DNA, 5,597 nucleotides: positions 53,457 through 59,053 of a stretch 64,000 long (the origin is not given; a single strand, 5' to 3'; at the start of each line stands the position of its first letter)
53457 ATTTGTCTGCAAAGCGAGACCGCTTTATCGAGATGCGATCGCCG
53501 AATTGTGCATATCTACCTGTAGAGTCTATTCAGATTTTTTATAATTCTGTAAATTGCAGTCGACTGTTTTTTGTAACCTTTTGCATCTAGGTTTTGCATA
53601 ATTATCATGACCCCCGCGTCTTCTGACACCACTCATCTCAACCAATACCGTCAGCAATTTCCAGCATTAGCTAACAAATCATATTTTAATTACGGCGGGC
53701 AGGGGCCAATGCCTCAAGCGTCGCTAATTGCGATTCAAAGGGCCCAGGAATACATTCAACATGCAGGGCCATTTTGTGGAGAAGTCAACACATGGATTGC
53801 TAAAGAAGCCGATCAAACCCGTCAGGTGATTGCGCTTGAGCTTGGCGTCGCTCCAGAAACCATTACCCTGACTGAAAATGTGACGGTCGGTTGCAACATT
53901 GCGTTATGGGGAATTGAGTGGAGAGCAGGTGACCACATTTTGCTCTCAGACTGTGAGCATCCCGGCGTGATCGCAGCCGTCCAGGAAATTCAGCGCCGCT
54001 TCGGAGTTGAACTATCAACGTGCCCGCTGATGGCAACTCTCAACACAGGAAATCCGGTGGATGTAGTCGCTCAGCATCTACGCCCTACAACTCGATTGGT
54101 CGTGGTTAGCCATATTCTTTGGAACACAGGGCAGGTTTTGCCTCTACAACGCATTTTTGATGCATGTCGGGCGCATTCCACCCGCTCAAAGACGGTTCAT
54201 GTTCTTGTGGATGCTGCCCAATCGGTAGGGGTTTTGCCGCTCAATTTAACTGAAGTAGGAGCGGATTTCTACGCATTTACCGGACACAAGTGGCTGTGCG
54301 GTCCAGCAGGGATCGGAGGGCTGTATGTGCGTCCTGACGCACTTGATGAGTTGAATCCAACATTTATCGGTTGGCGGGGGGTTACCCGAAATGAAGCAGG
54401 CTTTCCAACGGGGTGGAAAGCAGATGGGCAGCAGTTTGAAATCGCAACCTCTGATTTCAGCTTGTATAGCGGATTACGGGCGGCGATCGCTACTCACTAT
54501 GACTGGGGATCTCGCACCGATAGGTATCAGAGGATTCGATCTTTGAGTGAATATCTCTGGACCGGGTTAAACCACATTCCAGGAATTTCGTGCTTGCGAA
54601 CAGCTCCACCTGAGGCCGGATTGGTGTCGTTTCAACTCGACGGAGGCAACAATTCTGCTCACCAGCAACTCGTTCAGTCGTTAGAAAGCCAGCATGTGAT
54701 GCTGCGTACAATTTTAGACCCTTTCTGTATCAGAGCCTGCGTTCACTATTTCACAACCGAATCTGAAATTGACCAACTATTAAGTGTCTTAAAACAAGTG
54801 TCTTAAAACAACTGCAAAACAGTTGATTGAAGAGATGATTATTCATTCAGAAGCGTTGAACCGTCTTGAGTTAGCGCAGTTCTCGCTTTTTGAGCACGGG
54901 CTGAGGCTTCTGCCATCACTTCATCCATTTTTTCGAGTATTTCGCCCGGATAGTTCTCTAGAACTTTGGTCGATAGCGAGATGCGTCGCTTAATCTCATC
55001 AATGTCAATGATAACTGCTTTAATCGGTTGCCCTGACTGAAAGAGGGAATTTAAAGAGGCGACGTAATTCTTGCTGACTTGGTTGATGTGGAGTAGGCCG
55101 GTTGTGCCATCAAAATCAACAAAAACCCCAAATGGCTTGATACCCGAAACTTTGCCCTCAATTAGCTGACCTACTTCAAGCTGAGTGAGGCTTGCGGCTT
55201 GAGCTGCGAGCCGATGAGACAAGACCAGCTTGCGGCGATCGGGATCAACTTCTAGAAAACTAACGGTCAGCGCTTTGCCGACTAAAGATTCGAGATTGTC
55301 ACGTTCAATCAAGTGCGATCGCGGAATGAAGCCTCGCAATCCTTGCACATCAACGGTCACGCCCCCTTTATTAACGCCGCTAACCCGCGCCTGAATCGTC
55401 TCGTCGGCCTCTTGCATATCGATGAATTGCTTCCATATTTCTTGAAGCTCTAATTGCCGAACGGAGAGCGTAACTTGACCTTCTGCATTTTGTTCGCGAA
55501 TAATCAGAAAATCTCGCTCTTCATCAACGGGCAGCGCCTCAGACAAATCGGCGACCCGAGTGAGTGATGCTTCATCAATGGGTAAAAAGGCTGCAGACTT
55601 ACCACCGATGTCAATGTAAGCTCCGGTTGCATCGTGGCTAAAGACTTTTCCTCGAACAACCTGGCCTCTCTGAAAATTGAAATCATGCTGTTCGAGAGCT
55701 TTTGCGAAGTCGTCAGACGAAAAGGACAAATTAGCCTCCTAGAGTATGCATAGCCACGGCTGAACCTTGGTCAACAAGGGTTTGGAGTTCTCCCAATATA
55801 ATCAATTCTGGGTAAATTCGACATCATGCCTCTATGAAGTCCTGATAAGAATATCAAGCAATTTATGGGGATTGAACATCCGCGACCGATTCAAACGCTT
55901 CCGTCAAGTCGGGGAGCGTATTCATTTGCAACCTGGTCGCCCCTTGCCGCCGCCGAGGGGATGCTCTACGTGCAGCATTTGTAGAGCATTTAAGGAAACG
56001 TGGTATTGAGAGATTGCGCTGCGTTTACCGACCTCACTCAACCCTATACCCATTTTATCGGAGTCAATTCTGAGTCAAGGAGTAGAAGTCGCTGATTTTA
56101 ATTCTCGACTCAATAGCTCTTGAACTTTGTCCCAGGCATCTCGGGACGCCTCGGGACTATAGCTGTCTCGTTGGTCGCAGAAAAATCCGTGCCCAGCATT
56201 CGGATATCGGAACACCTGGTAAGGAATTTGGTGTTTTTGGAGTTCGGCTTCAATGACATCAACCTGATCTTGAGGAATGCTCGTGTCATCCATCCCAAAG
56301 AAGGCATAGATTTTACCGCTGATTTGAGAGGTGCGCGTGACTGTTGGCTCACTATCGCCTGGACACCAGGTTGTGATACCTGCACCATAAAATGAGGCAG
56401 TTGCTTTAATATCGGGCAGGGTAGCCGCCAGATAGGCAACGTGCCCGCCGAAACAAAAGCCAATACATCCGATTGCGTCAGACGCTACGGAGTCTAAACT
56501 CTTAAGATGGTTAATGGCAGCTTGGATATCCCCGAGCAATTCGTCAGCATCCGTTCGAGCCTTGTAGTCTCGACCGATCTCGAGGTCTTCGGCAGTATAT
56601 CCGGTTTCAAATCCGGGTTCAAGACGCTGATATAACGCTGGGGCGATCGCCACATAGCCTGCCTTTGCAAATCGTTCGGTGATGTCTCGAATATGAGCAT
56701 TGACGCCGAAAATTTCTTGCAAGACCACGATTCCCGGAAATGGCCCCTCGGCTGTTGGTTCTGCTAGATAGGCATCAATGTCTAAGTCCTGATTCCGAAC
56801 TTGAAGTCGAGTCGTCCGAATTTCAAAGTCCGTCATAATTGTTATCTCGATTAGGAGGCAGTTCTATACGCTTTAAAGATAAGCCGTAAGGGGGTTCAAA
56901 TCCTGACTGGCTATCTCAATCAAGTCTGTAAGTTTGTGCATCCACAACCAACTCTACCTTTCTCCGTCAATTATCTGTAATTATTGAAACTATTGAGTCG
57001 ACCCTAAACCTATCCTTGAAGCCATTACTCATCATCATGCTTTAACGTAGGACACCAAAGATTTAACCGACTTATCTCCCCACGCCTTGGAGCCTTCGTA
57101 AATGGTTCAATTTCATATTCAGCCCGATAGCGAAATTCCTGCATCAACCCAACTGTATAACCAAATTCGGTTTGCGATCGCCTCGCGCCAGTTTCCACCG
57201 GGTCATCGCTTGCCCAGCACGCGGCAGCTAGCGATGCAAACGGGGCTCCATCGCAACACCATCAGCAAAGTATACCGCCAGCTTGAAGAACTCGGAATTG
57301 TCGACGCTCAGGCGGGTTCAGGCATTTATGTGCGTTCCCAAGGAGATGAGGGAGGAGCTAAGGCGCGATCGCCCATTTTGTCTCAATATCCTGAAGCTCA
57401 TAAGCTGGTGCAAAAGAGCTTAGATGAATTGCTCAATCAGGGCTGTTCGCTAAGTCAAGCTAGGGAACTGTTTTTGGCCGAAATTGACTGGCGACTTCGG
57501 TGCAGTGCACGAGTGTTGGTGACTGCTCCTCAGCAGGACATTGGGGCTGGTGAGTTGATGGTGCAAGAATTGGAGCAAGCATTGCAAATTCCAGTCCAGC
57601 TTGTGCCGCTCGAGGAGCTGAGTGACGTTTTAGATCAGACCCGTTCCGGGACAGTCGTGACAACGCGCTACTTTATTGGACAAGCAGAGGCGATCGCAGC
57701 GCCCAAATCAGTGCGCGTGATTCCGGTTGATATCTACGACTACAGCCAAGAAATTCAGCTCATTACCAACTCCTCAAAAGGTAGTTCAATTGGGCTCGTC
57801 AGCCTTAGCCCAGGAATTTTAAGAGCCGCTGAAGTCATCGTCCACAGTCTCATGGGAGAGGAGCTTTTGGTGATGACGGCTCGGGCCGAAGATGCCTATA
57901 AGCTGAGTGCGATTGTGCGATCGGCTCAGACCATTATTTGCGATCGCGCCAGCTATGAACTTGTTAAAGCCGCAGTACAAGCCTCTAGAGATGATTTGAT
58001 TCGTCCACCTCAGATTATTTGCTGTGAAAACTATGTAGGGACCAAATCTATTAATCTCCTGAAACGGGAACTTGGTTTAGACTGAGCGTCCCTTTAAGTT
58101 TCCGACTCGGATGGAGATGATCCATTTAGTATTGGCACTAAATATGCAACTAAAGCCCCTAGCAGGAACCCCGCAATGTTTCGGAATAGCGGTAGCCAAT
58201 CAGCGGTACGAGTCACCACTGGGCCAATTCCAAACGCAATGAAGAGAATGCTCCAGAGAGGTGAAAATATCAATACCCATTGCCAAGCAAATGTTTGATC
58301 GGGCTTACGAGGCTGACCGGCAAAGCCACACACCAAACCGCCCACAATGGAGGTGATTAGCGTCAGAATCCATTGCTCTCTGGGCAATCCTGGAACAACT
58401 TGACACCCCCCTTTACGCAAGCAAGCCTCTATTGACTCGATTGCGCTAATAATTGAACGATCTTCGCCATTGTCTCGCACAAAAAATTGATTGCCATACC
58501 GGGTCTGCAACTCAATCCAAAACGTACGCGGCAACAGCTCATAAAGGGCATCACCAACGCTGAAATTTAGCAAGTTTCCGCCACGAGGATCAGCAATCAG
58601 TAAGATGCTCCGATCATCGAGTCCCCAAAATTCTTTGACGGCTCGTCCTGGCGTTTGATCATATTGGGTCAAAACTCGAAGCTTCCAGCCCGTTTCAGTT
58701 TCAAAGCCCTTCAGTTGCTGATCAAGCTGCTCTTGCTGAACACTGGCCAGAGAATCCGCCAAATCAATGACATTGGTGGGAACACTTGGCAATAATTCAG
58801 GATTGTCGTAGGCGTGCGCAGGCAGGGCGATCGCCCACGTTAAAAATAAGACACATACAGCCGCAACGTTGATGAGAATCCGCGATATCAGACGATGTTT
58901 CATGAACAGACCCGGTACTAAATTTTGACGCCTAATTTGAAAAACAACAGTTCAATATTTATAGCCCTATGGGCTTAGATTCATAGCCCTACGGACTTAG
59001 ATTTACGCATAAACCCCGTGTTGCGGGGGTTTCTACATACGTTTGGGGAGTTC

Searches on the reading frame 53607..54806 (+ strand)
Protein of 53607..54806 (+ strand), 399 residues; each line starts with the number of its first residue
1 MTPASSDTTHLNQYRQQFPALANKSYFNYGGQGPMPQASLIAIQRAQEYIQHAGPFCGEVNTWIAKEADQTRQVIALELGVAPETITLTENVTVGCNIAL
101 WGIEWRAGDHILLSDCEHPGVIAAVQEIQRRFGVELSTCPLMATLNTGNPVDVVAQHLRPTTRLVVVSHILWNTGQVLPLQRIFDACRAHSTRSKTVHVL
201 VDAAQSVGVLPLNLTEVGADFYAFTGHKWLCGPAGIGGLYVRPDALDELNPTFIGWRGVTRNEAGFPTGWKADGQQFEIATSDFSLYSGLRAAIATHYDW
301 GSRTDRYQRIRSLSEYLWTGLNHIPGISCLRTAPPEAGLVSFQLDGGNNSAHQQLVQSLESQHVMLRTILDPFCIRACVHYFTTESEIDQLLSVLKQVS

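Call 79: search_protein_families(library=pfam, proteins=[window:53607-54806:+], max_evalue=0.00001)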
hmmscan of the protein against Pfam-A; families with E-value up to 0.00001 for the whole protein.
window:53607-54806:+ (399 aa): 1 family
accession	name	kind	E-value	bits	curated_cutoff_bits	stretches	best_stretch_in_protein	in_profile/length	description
PF00266.25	Aminotran_5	-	1.9e-44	152.6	21.5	1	60-368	37-337/371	Aminotransferase class-V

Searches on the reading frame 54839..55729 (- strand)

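Call 80: search_protein_families(library=pfam, proteins=[window:54839-55729:-], max_evalue=0.001)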
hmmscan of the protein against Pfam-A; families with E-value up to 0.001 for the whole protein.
window:54839-55729:- (296 aa): 3 families
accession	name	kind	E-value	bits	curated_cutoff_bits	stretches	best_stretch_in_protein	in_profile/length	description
PF00575.29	S1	-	3.3e-39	133.6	22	3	184-255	2-74/74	S1 RNA binding domain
PF23459.1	S1_RRP5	-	3.7e-13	50.3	27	1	185-253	2-71/72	RRP5 S1 domain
PF13509.12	S1_2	-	5.2e-06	26.9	21.8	0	186-220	1-36/61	S1 domain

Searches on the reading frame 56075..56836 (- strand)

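Call 80: search_protein_families(library=pfam, proteins=[window:56075-56836:-], max_evalue=0.001)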
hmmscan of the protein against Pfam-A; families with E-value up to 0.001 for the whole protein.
window:56075-56836:- (253 aa): 3 families
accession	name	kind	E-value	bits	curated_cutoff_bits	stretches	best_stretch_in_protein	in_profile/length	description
PF01738.24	DLH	-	6.6e-61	206.1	21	1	20-244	1-215/217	Dienelactone hydrolase family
PF08840.17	BAAT_C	-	1.1e-08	35.8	20.9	1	105-155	7-58/210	BAAT / Acyl-CoA thioester hydrolase C terminal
PF00326.27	Peptidase_S9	-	3.8e-06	27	22.6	0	174-225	145-196/213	Prolyl oligopeptidase family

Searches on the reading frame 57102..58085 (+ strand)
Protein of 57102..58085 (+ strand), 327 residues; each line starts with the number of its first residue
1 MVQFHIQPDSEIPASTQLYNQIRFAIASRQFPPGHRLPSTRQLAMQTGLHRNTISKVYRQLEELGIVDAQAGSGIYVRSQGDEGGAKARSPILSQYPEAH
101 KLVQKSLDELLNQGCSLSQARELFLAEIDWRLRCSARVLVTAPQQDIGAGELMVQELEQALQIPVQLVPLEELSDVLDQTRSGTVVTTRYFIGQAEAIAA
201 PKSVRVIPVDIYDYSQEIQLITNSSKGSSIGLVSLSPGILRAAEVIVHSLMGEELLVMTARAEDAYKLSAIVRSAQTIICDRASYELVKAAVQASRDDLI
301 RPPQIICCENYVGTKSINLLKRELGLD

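Call 80: search_protein_families(library=pfam, proteins=[window:57102-58085:+], max_evalue=0.001)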
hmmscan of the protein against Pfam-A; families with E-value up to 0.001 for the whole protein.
window:57102-58085:+ (327 aa): 3 families
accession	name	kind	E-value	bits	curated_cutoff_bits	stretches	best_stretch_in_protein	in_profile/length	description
PF00392.27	GntR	-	7.1e-14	51.6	27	1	15-77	2-64/64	Bacterial regulatory proteins, gntR family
PF13730.12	HTH_36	-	2.2e-05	24.6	25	1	34-67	22-55/55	Helix-turn-helix domain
PF13545.12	HTH_Crp_2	-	0.00028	21.2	27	1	39-77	24-61/70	Crp-like helix-turn-helix domain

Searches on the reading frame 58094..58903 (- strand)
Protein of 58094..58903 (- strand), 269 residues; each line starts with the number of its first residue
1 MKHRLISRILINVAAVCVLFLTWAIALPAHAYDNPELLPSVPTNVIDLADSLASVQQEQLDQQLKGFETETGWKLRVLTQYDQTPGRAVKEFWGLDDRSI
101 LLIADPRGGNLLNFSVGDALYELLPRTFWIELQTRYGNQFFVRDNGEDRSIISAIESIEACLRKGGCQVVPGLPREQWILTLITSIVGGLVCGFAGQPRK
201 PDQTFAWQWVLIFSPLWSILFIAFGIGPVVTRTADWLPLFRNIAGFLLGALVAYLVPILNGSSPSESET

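Call 80: search_protein_families(library=pfam, proteins=[window:58094-58903:-], max_evalue=0.001)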
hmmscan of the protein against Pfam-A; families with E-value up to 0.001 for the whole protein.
window:58094-58903:- (269 aa): 1 family
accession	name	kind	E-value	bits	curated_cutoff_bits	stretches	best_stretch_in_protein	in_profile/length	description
PF04536.20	TPM_phosphatase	-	1.3e-06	28.9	22.1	1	45-156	1-120/125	TPM domain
